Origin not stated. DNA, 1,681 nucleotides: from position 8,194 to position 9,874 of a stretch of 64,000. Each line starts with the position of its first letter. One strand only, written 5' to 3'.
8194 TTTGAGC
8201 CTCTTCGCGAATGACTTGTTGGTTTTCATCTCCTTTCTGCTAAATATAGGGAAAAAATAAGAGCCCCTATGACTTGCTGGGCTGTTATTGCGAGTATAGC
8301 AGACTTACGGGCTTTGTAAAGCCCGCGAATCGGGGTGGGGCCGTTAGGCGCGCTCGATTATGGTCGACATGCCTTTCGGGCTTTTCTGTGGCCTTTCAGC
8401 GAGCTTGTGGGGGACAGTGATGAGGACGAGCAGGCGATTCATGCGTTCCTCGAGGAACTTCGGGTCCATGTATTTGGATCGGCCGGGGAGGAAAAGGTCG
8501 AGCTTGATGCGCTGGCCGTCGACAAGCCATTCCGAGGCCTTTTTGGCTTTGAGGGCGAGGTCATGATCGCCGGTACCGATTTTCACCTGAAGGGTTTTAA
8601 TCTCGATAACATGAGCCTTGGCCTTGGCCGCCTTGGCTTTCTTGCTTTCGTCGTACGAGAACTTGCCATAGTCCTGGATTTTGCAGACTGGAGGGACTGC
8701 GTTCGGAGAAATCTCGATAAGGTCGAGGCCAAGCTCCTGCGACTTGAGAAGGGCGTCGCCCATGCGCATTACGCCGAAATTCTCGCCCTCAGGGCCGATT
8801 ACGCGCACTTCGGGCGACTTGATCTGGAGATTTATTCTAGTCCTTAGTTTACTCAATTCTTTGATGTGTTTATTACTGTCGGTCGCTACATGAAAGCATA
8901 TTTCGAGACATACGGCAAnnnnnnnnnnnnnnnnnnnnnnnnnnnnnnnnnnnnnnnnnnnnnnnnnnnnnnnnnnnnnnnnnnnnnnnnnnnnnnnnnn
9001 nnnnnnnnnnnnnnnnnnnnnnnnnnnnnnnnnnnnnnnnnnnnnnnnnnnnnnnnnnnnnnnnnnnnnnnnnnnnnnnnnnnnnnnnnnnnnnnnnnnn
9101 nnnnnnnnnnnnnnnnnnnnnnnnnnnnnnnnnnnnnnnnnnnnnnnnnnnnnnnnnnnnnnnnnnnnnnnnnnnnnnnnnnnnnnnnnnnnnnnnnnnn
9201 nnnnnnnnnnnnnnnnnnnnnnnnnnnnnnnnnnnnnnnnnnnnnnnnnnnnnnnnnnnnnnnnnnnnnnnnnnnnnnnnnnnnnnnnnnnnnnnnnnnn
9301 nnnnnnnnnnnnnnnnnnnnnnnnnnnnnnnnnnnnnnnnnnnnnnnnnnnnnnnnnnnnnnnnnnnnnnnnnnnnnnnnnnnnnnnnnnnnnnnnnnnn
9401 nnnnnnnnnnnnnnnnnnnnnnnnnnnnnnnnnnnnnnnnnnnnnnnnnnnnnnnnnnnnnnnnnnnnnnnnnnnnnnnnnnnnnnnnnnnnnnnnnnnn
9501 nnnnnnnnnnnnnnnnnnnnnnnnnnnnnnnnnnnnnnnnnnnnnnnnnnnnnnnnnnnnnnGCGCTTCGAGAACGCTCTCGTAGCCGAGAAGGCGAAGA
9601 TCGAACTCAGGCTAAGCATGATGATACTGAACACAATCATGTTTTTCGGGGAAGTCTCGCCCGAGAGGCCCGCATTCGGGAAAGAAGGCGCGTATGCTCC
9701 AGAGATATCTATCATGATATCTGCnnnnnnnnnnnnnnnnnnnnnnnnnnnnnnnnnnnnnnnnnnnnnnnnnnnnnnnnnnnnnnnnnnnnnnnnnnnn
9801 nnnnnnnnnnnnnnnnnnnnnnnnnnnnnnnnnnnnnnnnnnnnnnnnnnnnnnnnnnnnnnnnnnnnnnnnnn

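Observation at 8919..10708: Sortase plus DUF3494 (ice-binding-like) substrate pair with a non-LPXTG sorting-signal-like C-terminus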

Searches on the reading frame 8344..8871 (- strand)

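Call 57: search_protein_families(library=pfam, proteins=[window:8344-8871:-], max_evalue=0.001)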
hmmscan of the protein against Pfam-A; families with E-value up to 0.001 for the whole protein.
window:8344-8871:- (175 aa): 2 families
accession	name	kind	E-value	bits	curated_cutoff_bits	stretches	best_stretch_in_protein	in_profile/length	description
PF05198.21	IF3_N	-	2.2e-27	95.5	26.9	1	13-82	1-70/70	Translation initiation factor IF-3, N-terminal domain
PF00707.27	IF3_C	-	1.1e-08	35.3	34.8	1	89-172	1-83/86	Translation initiation factor IF-3, C-terminal domain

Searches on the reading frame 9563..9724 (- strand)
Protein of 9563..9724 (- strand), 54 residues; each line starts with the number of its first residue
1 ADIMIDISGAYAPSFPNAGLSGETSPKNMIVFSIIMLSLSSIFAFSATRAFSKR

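Call 51: search_protein_families(library=pfam, proteins=[window:9563-9724:-], max_evalue=10)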
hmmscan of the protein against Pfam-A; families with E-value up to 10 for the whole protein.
seq(54 aa): 0 families

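Call 52: search_protein_families(library=ncbifam, proteins=[window:9563-9724:-], max_evalue=10)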
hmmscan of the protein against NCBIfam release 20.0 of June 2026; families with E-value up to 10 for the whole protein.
seq(54 aa): 0 families
